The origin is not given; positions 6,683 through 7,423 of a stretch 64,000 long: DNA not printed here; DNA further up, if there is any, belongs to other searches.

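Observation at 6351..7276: Panacea(DUF4065)-like gene coupled to an unclassifiable 147-aa partner in the satellite cargo slot: candidate undescribed TA or anti-phage module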

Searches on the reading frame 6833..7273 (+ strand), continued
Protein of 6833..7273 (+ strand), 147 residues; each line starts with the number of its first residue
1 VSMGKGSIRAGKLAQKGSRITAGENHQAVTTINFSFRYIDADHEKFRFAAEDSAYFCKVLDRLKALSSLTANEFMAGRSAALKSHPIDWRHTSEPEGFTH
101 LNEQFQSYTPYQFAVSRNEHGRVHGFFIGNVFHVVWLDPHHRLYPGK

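Call 50: find_related_loci(query=A2, collection=genome_contigs, flank=3000)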
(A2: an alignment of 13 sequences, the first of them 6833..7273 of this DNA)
Query A2 (147 aa) in genome_contigs; peptide patterns used: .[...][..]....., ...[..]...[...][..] (x = any residue, [..] = any of these).
195 stretches matched a pattern; 156 encode a relative of the query (tblastn E <= 1e-3); the best 80 are kept; 80 distinct loci.
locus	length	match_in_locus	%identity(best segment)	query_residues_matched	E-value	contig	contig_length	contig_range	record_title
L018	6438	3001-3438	63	1-146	1e-63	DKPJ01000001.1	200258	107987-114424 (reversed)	MAG TPA_asm: Enterobacteriaceae bacterium UBA7338 UBA7338_contig_45, whole genome shotgun sequence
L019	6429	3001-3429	54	1-144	5e-49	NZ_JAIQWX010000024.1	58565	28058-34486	Pseudomonas sp. REP124 24, whole genome shotgun sequence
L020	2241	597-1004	51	8-144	1e-45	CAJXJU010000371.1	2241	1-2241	MAG TPA_asm: uncultured Desulfohalobiaceae bacterium isolate ERR1163091_bin.5_MetaBAT_v2.12.1_MAG genome assembly, conti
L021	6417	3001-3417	51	6-145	5e-44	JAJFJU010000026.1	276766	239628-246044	MAG: Gammaproteobacteria bacterium isolate OFTM67 OFTM67_25, whole genome shotgun sequence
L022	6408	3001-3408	50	8-146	9e-40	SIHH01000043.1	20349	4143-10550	MAG: Phormidium sp. SL48-SHIP NODE_4160_length_20349_cov_61.532029, whole genome shotgun sequence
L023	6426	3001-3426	46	5-147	3e-39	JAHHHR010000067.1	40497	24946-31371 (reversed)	MAG: Nostoc desertorum CM1-VF14 scaffold_370_c1, whole genome shotgun sequence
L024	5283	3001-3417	46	5-144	1e-38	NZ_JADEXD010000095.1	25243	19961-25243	Tychonema sp. LEGE 07203 NODE_121_length_25243_cov_5.168379, whole genome shotgun sequence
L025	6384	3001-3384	53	18-147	1e-38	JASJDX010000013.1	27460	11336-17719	MAG: Pleurocapsa sp. MO_192.B19 MO_192.c_442, whole genome shotgun sequence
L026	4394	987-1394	47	8-144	9e-39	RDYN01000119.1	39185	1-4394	MAG: Oscillatoriales cyanobacterium isolate PH2015_07U_46_236 PH2015_07U_scaffold_132, whole genome shotgun sequence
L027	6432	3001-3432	43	3-147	9e-37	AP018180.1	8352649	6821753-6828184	Nostoc carneum NIES-2107 DNA, nearly complete genome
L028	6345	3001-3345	55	32-147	2e-38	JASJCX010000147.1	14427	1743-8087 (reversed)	MAG: Calothrix sp. MO_167.B42 MO_167.c_3218, whole genome shotgun sequence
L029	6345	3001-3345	54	32-147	3e-38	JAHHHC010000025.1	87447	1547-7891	MAG: Desmonostoc vinosum HA7617-LM4 scaffold_82_c1, whole genome shotgun sequence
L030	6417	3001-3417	45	5-144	1e-37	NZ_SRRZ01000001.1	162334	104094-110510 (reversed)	Microcoleus asticus IPMA8 template.sbt_1, whole genome shotgun sequence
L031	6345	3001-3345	54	32-147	1e-37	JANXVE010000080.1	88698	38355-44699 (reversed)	MAG: Chamaesiphon sp. 341R_metabat_111 341R_k141_824925, whole genome shotgun sequence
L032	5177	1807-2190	52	18-147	1e-37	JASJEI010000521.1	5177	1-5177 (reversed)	MAG: Pleurocapsa sp. MO_226.B13 MO_226.c_5250, whole genome shotgun sequence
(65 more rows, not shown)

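Call 81: list_cluster_members(proteins=[P0009, P0016, P0001, P0003, P0010, P0022, P0015, P0023, window:6839-7273:+, window:6833-7273:+])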
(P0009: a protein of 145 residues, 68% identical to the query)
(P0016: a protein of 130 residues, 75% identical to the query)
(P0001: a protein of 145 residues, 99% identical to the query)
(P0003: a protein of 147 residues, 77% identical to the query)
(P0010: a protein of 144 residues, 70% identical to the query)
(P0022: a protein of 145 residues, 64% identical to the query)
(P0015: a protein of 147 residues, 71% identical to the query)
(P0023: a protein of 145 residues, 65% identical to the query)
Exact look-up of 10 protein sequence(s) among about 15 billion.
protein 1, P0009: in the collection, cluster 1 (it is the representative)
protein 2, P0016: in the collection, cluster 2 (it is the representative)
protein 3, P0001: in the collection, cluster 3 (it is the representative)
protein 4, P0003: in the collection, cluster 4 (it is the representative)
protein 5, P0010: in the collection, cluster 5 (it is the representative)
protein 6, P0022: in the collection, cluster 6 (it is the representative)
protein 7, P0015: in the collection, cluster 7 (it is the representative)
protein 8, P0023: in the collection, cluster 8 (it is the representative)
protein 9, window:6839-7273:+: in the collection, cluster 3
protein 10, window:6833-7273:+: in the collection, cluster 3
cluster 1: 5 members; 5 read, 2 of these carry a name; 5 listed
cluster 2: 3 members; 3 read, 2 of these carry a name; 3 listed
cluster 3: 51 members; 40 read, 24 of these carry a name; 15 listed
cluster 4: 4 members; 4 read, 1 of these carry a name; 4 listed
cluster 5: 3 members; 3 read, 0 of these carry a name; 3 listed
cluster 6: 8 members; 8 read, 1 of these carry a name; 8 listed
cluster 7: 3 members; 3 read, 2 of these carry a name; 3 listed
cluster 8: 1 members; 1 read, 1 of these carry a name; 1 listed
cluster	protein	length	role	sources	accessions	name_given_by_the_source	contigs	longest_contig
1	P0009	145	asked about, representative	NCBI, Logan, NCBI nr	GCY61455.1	hypothetical protein HmCmsJML079_03969 [Escherichia coli]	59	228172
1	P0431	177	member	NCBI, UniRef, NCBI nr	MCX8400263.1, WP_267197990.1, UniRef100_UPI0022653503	hypothetical protein OTG64_21215 [Escherichia coli] | hypothetical protein n=1 Tax=Escherichia coli TaxID=562 RepID=UPI0022653503 | hypothetical protein [Escherichia coli]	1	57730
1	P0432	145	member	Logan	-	-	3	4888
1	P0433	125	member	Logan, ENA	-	-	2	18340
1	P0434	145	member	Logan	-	-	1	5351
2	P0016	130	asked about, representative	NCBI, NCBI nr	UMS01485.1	hypothetical protein AOY87_11390 [Escherichia coli]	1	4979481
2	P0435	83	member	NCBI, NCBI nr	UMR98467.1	hypothetical protein AOY87_09340 [Escherichia coli]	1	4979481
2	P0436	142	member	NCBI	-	-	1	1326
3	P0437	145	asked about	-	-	TPA: hypothetical protein ACGTMM_000121 [Escherichia coli] | hypothetical protein [Escherichia coli]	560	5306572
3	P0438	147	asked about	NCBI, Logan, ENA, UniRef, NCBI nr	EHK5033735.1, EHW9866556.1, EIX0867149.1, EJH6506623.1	hypothetical protein NDI17_000573 [Escherichia coli] | hypothetical protein n=3 Tax=Escherichia coli TaxID=562 RepID=UPI00191C7803 | hypothetical protein [Escherichia coli]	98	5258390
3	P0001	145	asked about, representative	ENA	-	-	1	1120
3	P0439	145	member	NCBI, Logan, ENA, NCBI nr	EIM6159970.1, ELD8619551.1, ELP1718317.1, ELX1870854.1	hypothetical protein ACNCCH_003572 [Escherichia coli] | hypothetical protein [Escherichia coli]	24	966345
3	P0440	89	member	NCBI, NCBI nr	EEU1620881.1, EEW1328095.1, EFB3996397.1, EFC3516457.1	TPA: hypothetical protein JX752_005092 [Escherichia coli] | hypothetical protein [Escherichia coli]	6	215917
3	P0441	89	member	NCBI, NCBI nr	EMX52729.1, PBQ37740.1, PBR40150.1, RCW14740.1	hypothetical protein ECMP0209401_3555 [Escherichia coli MP020940.1]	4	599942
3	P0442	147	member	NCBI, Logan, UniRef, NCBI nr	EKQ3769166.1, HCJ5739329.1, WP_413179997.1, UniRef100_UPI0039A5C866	hypothetical protein PX986_000231 [Escherichia coli] | hypothetical protein n=1 Tax=Escherichia coli TaxID=562 RepID=UPI0039A5C866 | hypothetical protein [Escherichia coli]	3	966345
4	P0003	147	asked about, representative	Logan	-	-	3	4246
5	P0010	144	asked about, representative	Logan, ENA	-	-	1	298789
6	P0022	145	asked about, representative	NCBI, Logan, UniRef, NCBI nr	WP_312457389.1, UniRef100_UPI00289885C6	hypothetical protein [Pseudescherichia sp.] | hypothetical protein n=1 Tax=Pseudescherichia sp. TaxID=2055881 RepID=UPI00289885C6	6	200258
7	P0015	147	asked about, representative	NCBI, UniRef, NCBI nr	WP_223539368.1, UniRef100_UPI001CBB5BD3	hypothetical protein [Enterobacter sp. JBIWA003] | hypothetical protein n=1 Tax=Enterobacter sp. JBIWA003 TaxID=2831890 RepID=UPI001CBB5BD3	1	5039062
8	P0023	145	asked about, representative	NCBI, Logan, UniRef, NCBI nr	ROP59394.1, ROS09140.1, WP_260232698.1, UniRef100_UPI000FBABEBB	hypothetical protein EDF81_2193 [Enterobacter sp. BIGb0383] | hypothetical protein n=1 Tax=unclassified Enterobacter TaxID=2608935 RepID=UPI000FBABEBB | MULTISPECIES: hypothetical protein [unclassified Enterobacter]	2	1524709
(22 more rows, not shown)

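Call 82: search_solved_structures(query=A1, max_evalue=10, show_alignments=4)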
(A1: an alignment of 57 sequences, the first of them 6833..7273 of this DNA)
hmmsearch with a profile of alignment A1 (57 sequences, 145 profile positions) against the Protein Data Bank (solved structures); distinct sequences matched with E-value up to 10: 66 (the best 60 are shown).
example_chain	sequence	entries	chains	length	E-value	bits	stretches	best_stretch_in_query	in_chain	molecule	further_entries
4b1c_A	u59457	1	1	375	0.1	15.8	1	103-133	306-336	BETA-SECRETASE 1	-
2zji_A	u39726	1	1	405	0.11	15.8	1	103-133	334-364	Beta-secretase 1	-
2q15_A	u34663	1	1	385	0.11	15.8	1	103-133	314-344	Beta-secretase 1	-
4b0q_A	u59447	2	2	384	0.11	15.8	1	103-133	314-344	BETA-SECRETASE 1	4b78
4b70_A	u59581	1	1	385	0.11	15.8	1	103-133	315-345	BETA-SECRETASE 1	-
4ewo_A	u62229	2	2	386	0.11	15.8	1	103-133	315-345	Beta-secretase 1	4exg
2q11_A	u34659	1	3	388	0.11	15.8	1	103-133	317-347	Beta-secretase 1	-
2fdp_A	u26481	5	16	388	0.11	15.8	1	103-133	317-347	Beta-secretase 1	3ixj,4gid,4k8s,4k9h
4try_A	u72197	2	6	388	0.11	15.8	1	103-133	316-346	Beta-secretase 1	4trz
4b1d_A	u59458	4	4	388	0.11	15.8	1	103-133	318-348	BETA-SECRETASE 1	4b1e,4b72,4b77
1sgz_A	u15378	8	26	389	0.11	15.8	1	103-133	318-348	Beta-secretase | Beta-secretase 1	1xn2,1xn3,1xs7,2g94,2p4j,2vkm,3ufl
3cib_A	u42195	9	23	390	0.11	15.8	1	103-133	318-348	Beta-secretase 1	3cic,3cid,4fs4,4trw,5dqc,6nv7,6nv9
3u6a_A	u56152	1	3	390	0.11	15.8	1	103-133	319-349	Beta-secretase 1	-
2vie_A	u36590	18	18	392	0.11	15.8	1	103-133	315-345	BETA-SECRETASE 1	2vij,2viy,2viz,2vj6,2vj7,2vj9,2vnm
4dpf_A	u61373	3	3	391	0.11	15.8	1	103-133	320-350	Beta-secretase 1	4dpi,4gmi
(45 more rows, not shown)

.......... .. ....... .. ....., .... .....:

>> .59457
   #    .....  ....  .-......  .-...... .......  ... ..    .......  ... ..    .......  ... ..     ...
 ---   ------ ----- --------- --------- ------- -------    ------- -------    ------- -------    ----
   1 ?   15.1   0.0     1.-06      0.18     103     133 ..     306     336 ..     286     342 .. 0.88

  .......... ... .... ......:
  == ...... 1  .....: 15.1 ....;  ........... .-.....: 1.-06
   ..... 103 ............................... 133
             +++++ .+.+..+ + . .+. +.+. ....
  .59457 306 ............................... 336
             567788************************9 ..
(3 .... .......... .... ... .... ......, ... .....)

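Call 90: fold_search(model_id=the predicted structure, library=afdb50)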
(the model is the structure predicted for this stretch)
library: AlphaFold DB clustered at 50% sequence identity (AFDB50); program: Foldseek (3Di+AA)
matches with E <= 10: 353; with E <= 0.001: 249
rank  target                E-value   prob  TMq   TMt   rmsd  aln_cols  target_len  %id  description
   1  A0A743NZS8            4.4e-24  1.00  0.83  0.85   6.0       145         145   75  Uncharacterized protein [Salmonella enterica]
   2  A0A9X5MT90            7.2e-20  1.00  0.81  0.82   4.0       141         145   60  Uncharacterized protein
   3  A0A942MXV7            1.1e-16  1.00  0.79  0.82   6.3       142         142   42  Uncharacterized protein
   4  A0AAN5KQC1            1.4e-15  1.00  0.77  0.89   0.9       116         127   48  Uncharacterized protein [Legionella pneumophila]
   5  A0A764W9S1            1.5e-15  1.00  0.73  0.50  12.5       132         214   51  Uncharacterized protein [Salmonella enterica]
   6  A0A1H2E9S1            2.9e-15  1.00  0.78  0.82   7.4       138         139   44  Uncharacterized protein
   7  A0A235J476            4.0e-15  1.00  0.76  0.88   2.0       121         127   50  PH domain-containing protein
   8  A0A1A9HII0            8.8e-15  1.00  0.75  0.92   1.0       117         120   41  Uncharacterized protein
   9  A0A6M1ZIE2            1.1e-14  1.00  0.76  0.82  10.7       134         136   38  Uncharacterized protein
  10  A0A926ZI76            1.8e-14  1.00  0.75  0.75  13.2       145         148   42  Uncharacterized protein [Aerosakkonema funiforme FACHB-1375]
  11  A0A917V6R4            1.9e-14  1.00  0.81  0.86   4.4       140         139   40  Uncharacterized protein [Salinarimonas ramus]
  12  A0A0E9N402            5.7e-14  1.00  0.75  0.77   1.7       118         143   52  Uncharacterized protein [Flavihumibacter petaseus NBRC 106054]
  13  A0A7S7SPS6            1.6e-13  1.00  0.78  0.85   3.7       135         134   44  Uncharacterized protein [Paludibaculum fermentans]
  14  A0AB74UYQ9            2.0e-13  1.00  0.74  0.79   9.1       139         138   38  Uncharacterized protein [Rhodanobacter sp. FW102-FHT14D07]
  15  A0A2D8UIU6            2.1e-13  1.00  0.75  0.76   1.8       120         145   43  Transposase
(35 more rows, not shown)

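Call 100: fold_search(model_id=the predicted structure, library=pdb)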
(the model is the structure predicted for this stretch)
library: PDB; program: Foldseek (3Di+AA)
matches with E <= 10: 98; with E <= 0.001: 0
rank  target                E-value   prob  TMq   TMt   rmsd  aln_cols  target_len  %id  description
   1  4mct_B                1.3e-01  0.80  0.36  0.54   6.8       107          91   15  P. vulgaris HIGBA structure, crystal form 1 (released 2013-12-11)
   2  7xbj_A                2.3e-01  0.75  0.39  0.22   5.0       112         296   12  Txp40, an insecticidal toxin protein from Xenorhabdus nematophila (released 2023-03-29)
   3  4lsy_A                3.1e-01  0.30  0.30  0.43   6.9       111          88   10  Crystal structure of copper-bound L66S mutant toxin from Helicobacter pylori (released 2014-02-05)
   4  4px8                  3.8e-01  0.41  0.36  0.49   7.1       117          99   15  Structure of P. vulgaris HigB toxin (released 2015-10-21)
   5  5iwh                  4.6e-01  0.41  0.37  0.51   7.5       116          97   17  Structure of P. vulgaris HigB toxin delta H92 (released 2016-07-20)
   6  4mct_D                4.9e-01  0.47  0.39  0.56   7.1       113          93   16  P. vulgaris HIGBA structure, crystal form 1 (released 2013-12-11)
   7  8yxv_E                5.2e-01  0.47  0.37  0.57   5.9       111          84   13  Toxin-antitoxin complex from Streptococcus pneumoniae (released 2025-04-09)
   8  9lew_B                5.2e-01  0.38  0.35  0.51   6.2       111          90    7  The crystal structure of DinJ-YafQ complex from Vibrio cholerae (released 2025-07-30)
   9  4mcx_B                5.6e-01  0.41  0.36  0.52   6.8       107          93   18  P. vulgaris HIGBA structure, crystal form 2 (released 2013-12-11)
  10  5ixl_B                5.6e-01  0.38  0.38  0.52   6.9       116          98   19  Structure of P. vulgaris HigB toxin Y91A variant (released 2016-07-20)
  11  2otr_MODEL_1_A        6.3e-01  0.20  0.30  0.41   7.2       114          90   16  Solution Structure of Conserved Hypothetical Protein HP0892 from Helicobacter pylori (released 2007-12-18)
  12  5ixl_C                6.8e-01  0.38  0.37  0.54   7.3       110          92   18  Structure of P. vulgaris HigB toxin Y91A variant (released 2016-07-20)
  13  3oei_C                6.8e-01  0.35  0.37  0.55   5.7       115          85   15  Crystal structure of Mycobacterium tuberculosis RelJK (Rv3357-Rv3358-RelBE3) (released 2011-03-16)
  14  1wmi_A                7.7e-01  0.41  0.40  0.60   4.9       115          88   10  Crystal structure of archaeal RelE-RelB complex from Pyrococcus horikoshii OT3 (released 2005-03-15)
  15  7xbj_B                8.2e-01  0.41  0.39  0.23   4.9       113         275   12  Txp40, an insecticidal toxin protein from Xenorhabdus nematophila (released 2023-03-29)
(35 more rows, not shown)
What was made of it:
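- On RelE/ParE superfamily: Foldseek ranks the same set first, but its best E is 0.13 (call 100).
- Foldseek ranks the same set first, though weakly (call 100).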
